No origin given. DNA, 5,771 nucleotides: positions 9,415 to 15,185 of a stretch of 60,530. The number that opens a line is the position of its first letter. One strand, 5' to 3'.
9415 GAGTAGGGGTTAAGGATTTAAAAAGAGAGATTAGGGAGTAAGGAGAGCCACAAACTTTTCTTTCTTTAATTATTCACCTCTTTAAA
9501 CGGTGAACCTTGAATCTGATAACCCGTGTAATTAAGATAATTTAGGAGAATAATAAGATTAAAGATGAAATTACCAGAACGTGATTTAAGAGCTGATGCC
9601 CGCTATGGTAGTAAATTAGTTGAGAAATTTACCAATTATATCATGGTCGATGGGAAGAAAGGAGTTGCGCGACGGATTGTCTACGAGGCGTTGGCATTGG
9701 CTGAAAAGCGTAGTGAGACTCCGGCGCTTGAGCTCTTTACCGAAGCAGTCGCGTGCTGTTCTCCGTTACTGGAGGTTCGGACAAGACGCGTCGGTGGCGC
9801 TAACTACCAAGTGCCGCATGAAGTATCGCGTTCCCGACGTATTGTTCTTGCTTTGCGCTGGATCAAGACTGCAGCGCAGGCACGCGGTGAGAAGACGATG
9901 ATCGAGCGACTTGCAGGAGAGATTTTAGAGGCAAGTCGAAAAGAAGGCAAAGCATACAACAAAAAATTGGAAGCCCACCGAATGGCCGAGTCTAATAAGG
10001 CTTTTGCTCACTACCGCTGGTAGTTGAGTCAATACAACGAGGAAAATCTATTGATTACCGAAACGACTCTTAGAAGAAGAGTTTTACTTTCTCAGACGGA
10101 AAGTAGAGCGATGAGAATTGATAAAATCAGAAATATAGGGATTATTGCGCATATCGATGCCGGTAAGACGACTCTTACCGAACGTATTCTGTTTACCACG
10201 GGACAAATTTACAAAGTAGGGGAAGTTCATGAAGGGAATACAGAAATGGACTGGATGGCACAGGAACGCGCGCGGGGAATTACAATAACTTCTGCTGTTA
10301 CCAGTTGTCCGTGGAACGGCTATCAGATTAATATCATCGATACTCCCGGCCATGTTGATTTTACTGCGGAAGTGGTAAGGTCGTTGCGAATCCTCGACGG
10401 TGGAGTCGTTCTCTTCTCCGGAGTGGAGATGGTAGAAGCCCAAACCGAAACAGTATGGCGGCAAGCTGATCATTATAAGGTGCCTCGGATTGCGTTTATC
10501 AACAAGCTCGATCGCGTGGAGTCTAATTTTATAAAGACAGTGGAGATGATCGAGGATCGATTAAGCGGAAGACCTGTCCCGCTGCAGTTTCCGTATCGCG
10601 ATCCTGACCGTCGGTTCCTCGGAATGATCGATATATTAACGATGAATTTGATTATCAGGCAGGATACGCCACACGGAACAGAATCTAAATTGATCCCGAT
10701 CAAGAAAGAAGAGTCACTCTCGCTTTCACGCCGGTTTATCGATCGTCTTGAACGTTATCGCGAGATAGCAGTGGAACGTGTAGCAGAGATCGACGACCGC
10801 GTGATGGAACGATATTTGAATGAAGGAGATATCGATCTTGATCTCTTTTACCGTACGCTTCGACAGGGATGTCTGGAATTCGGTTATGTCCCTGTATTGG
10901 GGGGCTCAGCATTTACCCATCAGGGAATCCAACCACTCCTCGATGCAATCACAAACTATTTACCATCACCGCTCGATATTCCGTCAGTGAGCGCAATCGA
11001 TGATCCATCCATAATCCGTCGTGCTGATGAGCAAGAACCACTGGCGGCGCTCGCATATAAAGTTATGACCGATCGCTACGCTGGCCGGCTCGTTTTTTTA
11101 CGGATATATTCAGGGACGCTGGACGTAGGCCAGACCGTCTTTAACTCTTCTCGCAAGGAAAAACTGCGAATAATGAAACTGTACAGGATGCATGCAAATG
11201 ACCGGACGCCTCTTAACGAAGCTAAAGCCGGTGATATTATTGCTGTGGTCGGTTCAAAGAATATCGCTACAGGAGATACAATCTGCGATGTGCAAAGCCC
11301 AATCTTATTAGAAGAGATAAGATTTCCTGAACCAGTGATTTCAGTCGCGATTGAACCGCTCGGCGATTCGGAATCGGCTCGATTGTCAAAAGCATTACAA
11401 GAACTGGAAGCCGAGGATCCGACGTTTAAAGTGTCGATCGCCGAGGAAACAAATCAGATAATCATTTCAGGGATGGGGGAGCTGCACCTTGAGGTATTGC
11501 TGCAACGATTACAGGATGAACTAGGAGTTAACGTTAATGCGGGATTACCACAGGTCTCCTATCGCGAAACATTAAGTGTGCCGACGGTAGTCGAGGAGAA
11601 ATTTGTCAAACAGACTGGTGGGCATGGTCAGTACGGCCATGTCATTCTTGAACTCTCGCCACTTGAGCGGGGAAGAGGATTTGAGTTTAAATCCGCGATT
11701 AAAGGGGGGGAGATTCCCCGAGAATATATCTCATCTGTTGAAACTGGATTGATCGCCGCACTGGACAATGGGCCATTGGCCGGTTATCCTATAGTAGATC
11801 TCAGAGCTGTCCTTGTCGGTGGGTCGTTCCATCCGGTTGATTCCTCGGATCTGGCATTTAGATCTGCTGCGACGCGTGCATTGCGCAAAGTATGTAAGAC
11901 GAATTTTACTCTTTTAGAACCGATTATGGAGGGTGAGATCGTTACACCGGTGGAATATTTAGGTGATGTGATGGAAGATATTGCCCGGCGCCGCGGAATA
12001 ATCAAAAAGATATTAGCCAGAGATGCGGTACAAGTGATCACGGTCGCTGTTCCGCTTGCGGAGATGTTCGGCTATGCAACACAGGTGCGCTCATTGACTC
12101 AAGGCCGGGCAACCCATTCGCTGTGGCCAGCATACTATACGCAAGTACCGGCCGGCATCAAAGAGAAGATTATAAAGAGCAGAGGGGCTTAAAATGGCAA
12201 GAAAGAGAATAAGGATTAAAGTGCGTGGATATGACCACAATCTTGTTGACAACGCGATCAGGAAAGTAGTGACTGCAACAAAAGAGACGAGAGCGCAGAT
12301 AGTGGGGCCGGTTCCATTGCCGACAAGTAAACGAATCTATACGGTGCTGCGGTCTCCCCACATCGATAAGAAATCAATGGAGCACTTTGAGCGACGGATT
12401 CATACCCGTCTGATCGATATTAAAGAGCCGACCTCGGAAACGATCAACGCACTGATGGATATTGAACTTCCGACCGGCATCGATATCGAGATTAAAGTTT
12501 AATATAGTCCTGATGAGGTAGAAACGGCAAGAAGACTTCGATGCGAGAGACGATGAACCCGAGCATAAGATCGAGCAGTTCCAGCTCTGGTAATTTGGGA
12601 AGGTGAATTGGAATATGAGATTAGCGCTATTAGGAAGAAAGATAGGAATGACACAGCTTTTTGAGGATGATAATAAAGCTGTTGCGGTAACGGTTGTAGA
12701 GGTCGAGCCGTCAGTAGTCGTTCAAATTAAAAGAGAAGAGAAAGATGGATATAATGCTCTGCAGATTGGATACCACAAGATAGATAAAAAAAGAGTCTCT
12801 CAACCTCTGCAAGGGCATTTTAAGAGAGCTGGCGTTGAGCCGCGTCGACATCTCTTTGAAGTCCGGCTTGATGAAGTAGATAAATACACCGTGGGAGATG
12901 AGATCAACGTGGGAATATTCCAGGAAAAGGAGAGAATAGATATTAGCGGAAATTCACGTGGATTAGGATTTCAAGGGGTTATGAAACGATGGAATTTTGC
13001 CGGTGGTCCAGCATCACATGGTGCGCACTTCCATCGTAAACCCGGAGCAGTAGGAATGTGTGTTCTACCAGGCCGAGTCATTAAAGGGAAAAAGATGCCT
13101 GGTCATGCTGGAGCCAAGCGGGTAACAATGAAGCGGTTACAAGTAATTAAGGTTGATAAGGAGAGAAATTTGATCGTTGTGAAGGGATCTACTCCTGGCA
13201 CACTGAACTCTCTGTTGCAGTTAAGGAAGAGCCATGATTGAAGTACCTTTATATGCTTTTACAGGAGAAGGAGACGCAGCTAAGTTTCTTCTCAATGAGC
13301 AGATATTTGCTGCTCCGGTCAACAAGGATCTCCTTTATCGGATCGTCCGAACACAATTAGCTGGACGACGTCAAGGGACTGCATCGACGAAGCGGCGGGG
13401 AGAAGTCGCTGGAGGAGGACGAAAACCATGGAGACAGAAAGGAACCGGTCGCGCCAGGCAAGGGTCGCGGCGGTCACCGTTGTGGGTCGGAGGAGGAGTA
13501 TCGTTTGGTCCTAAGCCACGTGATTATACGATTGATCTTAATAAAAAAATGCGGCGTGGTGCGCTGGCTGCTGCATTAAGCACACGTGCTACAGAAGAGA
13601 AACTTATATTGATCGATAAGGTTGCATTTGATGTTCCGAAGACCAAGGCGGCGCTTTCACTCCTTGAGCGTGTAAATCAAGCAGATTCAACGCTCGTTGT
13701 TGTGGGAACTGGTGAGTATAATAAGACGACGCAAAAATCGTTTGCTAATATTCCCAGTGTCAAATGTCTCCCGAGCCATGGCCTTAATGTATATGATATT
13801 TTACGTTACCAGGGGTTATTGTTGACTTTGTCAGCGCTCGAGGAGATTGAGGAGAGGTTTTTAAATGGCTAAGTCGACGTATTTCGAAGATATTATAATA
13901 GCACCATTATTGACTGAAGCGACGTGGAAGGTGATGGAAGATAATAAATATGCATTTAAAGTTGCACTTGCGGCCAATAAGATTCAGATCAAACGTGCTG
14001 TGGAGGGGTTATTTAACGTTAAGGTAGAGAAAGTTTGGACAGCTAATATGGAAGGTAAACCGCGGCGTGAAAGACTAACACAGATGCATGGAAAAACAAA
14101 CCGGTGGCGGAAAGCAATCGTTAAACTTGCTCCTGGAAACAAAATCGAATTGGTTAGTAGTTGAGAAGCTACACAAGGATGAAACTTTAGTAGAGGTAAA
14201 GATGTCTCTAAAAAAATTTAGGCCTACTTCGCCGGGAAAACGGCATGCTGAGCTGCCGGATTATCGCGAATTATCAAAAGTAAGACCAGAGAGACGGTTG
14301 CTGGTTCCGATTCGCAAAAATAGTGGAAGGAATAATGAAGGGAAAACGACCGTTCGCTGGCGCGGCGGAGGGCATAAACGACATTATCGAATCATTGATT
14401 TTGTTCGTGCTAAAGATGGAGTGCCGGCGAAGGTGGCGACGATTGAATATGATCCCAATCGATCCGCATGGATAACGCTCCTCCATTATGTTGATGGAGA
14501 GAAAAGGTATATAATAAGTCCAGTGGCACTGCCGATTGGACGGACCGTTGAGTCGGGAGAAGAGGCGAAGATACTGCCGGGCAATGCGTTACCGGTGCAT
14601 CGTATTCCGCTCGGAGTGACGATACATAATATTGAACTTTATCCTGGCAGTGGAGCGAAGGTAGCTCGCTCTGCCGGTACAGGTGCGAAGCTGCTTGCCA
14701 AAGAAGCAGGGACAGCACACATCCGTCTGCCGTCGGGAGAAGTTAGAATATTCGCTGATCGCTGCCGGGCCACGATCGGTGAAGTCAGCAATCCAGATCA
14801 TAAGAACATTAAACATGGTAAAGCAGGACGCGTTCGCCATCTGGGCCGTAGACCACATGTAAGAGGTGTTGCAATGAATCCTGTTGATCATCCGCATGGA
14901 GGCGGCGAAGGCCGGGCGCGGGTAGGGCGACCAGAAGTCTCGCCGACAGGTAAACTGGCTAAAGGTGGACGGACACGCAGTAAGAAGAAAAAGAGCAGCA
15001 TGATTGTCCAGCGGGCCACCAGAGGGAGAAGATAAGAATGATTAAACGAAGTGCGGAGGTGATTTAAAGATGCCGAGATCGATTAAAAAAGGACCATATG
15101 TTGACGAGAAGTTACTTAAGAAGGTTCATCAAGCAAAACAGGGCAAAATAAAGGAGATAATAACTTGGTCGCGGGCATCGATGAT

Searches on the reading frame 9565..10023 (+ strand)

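Call 68: search_protein_families(library=pfam, proteins=[window:9565-10023:+], max_evalue=1e-8)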
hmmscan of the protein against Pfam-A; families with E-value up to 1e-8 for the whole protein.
window:9565-10023:+ (152 aa): 1 family
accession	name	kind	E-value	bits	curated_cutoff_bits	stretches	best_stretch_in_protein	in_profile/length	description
PF00177.27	Ribosomal_S7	-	8.9e-52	175.1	24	1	4-145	7-148/148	Ribosomal protein S7p/S5e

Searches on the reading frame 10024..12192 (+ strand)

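Call 43: search_protein_families(library=ncbifam, proteins=[window:10024-12192:+], max_evalue=0.00001)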
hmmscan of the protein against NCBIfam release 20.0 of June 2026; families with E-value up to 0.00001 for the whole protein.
window:10024-12192:+ (722 aa): 28 families (the best 25 are shown)
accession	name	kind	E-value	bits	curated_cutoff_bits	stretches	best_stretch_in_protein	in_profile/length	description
TIGR00484.1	EF-G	equivalog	2.3e-259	862.3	659.4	1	27-720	2-689/691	elongation factor G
NF009381.0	PRK12740.1-5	subfamily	1.5e-209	697.9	583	1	30-719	4-684/692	elongation factor G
NF009891.0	PRK13351.1-1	equivalog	2.4e-149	499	597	1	30-719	4-676/681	elongation factor G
NF009377.1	PRK12740.1-1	equivalog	1.9e-142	476.1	890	1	28-716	6-698/700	elongation factor G-like protein EF-G2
NF009379.0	PRK12740.1-3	equivalog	5.4e-134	448.3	513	1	33-720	6-670/674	elongation factor G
NF058620.1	EFG2_Bacteroid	exception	1.7e-128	430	1000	2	31-550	5-511/717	elongation factor G2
NF012153.1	tet_protect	equivalog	4.9e-116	388.4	775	2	246-698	175-607/614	tetracycline resistance ribosomal protection protein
TIGR00490.1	aEF-2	equivalog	1.1e-94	318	738.45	3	332-526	282-479/720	elongation factor EF-2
NF033148.1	tet_protect_M_W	exception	3.5e-82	276.7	1100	2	34-188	2-156/639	TetM/TetW/TetO/TetS family tetracycline resistance ribosomal protection protein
NF000120.3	47473_otr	exception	9.2e-81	272.2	900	2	37-187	4-154/608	tetracycline resistance ribosomal protection protein Otr(A)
NF012154.0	tet_protect_Q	exception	9.3e-67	225.7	1425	2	35-174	3-142/638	tetracycline resistance ribosomal protection protein Tet(Q)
NF009892.0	PRK13351.1-3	equivalog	1.4e-66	225.3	640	2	34-186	2-159/623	elongation factor G-like protein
NF001964.0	PRK00741.1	equivalog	2.4e-66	224.3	473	1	29-505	6-461/529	peptide chain release factor 3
TIGR01394.1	TypA_BipA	equivalog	5.1e-66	223.1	757.3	2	35-176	1-140/594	translational GTPase TypA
NF012155.1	tet_protect_M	exception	1.1e-65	222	1420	2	34-182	2-150/639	tetracycline resistance ribosomal protection protein Tet(M)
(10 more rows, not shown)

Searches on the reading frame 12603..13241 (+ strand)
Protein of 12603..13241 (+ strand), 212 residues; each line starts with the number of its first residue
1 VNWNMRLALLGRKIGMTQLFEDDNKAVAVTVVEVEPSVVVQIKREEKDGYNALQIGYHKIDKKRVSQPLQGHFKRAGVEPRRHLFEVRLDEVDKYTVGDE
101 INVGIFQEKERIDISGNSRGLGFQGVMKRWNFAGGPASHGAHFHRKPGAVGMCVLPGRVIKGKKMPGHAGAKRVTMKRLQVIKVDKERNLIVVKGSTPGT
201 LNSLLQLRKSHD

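Call 68: search_protein_families(library=pfam, proteins=[window:12603-13241:+], max_evalue=1e-8)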
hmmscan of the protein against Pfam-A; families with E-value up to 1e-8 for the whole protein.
window:12603-13241:+ (212 aa): 1 family
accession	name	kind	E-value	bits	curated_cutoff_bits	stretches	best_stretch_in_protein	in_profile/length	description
PF00297.29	Ribosomal_L3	-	3.7e-18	66.1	22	1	104-186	210-290/369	Ribosomal protein L3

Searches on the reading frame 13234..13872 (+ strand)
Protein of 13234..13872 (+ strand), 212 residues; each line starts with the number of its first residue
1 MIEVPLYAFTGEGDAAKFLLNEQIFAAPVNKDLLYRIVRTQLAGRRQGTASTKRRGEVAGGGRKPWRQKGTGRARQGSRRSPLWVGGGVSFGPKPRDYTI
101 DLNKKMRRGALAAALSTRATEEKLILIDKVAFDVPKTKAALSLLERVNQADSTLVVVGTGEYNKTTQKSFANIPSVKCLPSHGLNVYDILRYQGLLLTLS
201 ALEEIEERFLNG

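Call 68: search_protein_families(library=pfam, proteins=[window:13234-13872:+], max_evalue=1e-8)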
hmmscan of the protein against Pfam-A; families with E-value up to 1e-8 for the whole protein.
window:13234-13872:+ (212 aa): 1 family
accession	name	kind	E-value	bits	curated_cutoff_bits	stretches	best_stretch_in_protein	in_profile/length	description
PF00573.27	Ribosomal_L4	-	8.3e-70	234.7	25.8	1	20-208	3-190/190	Ribosomal protein L4/L1 family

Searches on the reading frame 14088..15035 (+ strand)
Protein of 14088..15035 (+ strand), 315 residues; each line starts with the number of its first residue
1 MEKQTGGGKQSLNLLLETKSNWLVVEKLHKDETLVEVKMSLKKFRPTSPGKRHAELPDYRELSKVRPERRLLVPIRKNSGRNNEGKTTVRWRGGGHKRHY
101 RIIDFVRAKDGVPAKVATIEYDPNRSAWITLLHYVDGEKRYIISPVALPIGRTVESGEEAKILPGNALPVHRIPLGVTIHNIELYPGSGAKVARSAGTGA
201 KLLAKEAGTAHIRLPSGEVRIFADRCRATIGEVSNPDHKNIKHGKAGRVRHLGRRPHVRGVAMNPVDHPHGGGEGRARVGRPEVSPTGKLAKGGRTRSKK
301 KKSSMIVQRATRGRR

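Call 68: search_protein_families(library=pfam, proteins=[window:14088-15035:+], max_evalue=1e-8)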
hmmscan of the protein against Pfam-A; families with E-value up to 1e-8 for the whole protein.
window:14088-15035:+ (315 aa): 2 families
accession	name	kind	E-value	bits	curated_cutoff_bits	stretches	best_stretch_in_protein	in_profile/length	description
PF03947.24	Ribosomal_L2_C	-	9.6e-52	174.8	33.7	1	164-288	2-126/126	Ribosomal Proteins L2, C-terminal domain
PF00181.30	Ribosomal_L2_N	-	1.9e-33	114.8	23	1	80-156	1-77/77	Ribosomal Proteins L2, RNA binding N-terminal domain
